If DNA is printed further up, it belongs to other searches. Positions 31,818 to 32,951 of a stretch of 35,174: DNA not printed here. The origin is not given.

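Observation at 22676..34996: Co-oriented island of secreted proteases and a propeller protein built around a TrmB-family regulator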

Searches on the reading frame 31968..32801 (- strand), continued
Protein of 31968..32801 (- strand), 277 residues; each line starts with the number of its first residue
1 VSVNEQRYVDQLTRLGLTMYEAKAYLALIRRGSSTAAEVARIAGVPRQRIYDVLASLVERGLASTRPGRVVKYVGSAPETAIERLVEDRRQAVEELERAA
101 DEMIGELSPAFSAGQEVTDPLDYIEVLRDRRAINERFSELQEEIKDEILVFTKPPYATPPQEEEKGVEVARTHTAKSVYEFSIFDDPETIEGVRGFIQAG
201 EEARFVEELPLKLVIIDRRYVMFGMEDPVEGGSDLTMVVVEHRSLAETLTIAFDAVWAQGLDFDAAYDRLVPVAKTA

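Call 27: search_protein_families(library=pfam, proteins=[L015:7585-9849:-, L033:13883-16795:+, L038:13618-16167:+, L042:5847-8411:+, L057:10166-12889:+, L060:757-3231:+, L065:10897-13836:+, L075:1725-4160:-, L078:4043-7633:+, L059:10987-12042:+], max_evalue=0.001)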
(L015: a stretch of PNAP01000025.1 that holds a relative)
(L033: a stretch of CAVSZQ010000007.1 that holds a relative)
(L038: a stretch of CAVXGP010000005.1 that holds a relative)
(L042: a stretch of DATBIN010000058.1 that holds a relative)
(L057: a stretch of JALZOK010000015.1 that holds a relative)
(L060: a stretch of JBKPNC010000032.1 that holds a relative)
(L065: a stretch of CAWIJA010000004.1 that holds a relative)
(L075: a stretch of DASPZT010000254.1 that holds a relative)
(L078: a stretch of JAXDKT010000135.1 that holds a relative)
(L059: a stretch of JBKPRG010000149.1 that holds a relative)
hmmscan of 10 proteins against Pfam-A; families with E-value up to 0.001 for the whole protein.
L015:7585-9849:- (755 aa): 2 families
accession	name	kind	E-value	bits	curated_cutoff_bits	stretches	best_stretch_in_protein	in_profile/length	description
PF09286.16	Pro-kuma_activ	-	1.5e-32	113.2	23.5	1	48-185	3-142/143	Pro-kumamolisin, activation domain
PF00082.27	Peptidase_S8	-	4.8e-06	26.5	21.8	1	286-502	74-259/288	Subtilase family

L033:13883-16795:+ (971 aa): 0 families

L038:13618-16167:+ (850 aa): 1 family
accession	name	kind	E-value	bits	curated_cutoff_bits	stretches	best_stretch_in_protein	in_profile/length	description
PF04151.21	PPC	-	1.3e-05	26.4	25.9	1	76-132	11-68/70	Bacterial pre-peptidase C-terminal domain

L042:5847-8411:+ (855 aa): 1 family
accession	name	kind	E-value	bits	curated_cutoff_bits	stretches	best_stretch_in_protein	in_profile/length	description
PF04151.21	PPC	-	0.00028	22.2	25.9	1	82-139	11-68/70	Bacterial pre-peptidase C-terminal domain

L057:10166-12889:+ (908 aa): 0 families

L060:757-3231:+ (825 aa): 1 family
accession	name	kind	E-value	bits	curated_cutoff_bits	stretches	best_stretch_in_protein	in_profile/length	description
PF02012.26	BNR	-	0.00026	21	27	0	428-438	2-12/12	BNR/Asp-box repeat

L065:10897-13836:+ (980 aa): 1 family
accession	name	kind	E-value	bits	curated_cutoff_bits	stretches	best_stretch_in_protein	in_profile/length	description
PF13088.12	BNR_2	-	0.00052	19.9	31.4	0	275-368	121-209/277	BNR repeat-like domain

L075:1725-4160:- (812 aa): 0 families

L078:4043-7633:+ (1197 aa): 3 families
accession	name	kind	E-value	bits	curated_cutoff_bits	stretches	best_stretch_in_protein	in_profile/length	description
PF00082.27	Peptidase_S8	-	5.9e-13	49.2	21.8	1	372-650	4-256/288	Subtilase family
PF22352.2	K319L-like_PKD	-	1.1e-06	28.9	27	1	104-159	27-84/84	K319L-like, PKD domain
PF18911.6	PKD_4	-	3.9e-05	24.1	27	0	118-159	43-85/85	PKD domain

L059:10987-12042:+ (352 aa): 0 families

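Call 29: search_solved_structures(query=A1, max_evalue=0.01, show_alignments=2)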
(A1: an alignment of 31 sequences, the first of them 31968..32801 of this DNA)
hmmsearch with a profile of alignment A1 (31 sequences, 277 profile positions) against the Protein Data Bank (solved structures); distinct sequences matched with E-value up to 0.01: 4.
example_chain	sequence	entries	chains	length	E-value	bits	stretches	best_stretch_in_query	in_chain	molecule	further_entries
5bpd_A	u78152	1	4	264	4.4e-21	78.3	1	6-258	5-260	TrmBL2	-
5box_A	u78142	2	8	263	4.9e-21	78.1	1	7-258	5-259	Putative HTH-type transcriptional regulator TrmBL2 | TrmBL2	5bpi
5bqt_A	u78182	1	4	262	5.3e-21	78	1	7-258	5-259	Putative HTH-type transcriptional regulator TrmBL2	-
3qph_A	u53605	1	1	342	5.1e-10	42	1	9-109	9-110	TrmB, a global transcription regulator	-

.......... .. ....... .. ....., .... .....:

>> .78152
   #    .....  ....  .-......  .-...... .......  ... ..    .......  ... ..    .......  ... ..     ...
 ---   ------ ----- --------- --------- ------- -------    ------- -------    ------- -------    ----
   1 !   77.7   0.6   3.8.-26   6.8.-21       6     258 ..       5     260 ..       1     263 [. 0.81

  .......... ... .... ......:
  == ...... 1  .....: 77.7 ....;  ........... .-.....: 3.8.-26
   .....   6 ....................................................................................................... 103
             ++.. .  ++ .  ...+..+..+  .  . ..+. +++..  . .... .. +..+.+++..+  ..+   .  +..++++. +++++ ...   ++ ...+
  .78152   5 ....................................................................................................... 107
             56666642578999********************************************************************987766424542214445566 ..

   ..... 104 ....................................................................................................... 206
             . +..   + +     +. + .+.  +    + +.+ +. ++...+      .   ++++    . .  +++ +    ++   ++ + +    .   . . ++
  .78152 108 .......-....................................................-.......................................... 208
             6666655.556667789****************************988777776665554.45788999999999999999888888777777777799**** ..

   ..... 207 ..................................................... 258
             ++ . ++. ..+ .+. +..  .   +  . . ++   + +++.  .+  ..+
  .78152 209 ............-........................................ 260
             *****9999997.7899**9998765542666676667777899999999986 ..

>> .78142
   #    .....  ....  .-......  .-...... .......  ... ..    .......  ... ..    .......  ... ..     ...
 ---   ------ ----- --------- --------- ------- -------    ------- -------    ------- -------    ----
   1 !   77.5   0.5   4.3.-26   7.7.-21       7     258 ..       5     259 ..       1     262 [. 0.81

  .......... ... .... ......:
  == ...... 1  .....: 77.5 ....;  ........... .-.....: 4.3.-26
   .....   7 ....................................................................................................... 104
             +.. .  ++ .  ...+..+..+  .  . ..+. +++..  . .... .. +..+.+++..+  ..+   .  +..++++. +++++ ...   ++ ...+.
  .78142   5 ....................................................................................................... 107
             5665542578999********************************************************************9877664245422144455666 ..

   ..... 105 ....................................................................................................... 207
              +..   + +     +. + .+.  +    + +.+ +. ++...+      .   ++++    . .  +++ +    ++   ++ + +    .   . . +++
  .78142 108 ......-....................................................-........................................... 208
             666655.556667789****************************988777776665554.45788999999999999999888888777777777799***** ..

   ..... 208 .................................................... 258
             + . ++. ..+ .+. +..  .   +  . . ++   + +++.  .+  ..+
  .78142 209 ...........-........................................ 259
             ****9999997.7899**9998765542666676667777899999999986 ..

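Call 36: predict_structure(alignment_id=A1)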
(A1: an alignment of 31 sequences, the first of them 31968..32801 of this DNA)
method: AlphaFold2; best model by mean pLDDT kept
length: 277 residues; sequences in the alignment: 31
mean_pLDDT: 63.1   pTM: 0.41
mean pLDDT of the five models: 63.1, 62.1, 61.5, 60.0, 59.4
residues with pLDDT >= 90: 82; 70-90: 29; 50-70: 60; < 50: 106
segments of 3 or more residues with pLDDT < 50: 117-124, 146-211, 226-234, 255-267, 269-277
pLDDT, mean of each block of 10 residues (from residue 1): 84 94 94 89 91 95 89 93 93 91 86 56 50 61 50 33 31 30 36 35 31 53 51 51 59 49 46 37
secondary structure, 60 per line:
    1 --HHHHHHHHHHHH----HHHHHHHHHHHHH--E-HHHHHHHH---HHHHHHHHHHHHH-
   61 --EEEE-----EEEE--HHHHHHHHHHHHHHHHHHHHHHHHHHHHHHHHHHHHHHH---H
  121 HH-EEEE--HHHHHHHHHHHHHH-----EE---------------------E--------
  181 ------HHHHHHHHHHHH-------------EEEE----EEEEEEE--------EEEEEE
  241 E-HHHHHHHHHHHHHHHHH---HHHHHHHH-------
elements in order: H3-14 H19-31 H36-43 H47-59 E63-66 E72-75 H78-116 E124-127 H130-143 H187-198 E212-215 E220-226 E235-241 H243-259 H263-270

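Call 46: search_protein_families(library=pfam, proteins=[L007:10850-13294:+, L008:12085-14520:-, L019:10872-11570:+, L024:10954-11523:+, L030:11420-12349:-, L052:10662-11648:+, L055:11414-12826:-, L076:7452-8117:+, L069:10884-13835:+, L054:6309-8195:-], max_evalue=0.001)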
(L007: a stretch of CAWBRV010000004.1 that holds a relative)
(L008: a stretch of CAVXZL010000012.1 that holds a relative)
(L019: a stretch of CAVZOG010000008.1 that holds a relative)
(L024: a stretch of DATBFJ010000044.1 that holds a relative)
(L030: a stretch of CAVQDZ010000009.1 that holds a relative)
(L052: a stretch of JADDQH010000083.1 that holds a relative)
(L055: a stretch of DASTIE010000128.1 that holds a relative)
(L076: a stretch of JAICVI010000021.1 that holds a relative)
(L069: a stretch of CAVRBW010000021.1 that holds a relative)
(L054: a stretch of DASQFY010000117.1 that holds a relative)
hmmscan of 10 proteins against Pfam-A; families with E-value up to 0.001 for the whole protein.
L007:10850-13294:+ (814 aa): 0 families

L008:12085-14520:- (811 aa): 0 families

L019:10872-11570:+ (232 aa): 3 families
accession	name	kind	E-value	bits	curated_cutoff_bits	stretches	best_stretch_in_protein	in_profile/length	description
PF12804.13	NTP_transf_3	-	1.6e-35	123.1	27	1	27-188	1-158/160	MobA-like NTP transferase domain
PF01128.25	IspD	-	1.2e-07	32.2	27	1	28-142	4-118/221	2-C-methyl-D-erythritol 4-phosphate cytidylyltransferase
PF02348.25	CTP_transf_3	-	5.7e-06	26.7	22.6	1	26-138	1-111/217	Cytidylyltransferase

L024:10954-11523:+ (189 aa): 4 families
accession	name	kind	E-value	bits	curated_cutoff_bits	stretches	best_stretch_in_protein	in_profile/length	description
PF12804.13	NTP_transf_3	-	3e-31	109.2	27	1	6-163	1-157/160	MobA-like NTP transferase domain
PF00483.29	NTP_transferase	-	0.00041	20.5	21.2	1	6-105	2-110/245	Nucleotidyl transferase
PF01128.25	IspD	-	0.00044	20.5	27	1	7-122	4-118/221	2-C-methyl-D-erythritol 4-phosphate cytidylyltransferase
PF02348.25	CTP_transf_3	-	0.0006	20.1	22.6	1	15-118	11-111/217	Cytidylyltransferase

L030:11420-12349:- (309 aa): 1 family
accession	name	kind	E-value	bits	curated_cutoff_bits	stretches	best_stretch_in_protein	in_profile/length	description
PF01014.23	Uricase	-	6.8e-26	91.8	25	2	166-302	2-139/140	Uricase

L052:10662-11648:+ (328 aa): 3 families
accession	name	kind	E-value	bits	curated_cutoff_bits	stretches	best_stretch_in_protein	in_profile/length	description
PF00561.26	Abhydrolase_1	-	1.2e-27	97.6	25.8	1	43-306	4-239/245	alpha/beta hydrolase fold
PF12146.15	Hydrolase_4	-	8.3e-08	32.3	27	1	59-148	25-112/239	Serine aminopeptidase, S33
PF03096.20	Ndr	-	0.00062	19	23.3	1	98-158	85-145/283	Ndr family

L055:11414-12826:- (470 aa): 2 families
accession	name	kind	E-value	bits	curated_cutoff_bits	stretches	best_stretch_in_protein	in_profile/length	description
PF05977.19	MFS_3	-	9.3e-61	206.3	27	1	31-419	7-391/524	Transmembrane secretion effector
PF07690.21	MFS_1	-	5.6e-48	164.1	33.4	2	40-387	2-346/347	Major Facilitator Superfamily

L076:7452-8117:+ (221 aa): 0 families

L069:10884-13835:+ (983 aa): 0 families

L054:6309-8195:- (628 aa): 1 family
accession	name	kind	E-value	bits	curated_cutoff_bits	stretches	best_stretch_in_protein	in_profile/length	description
PF00174.25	Oxidored_molyb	-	3.8e-42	144.2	24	1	355-507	4-169/169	Oxidoreductase molybdopterin binding domain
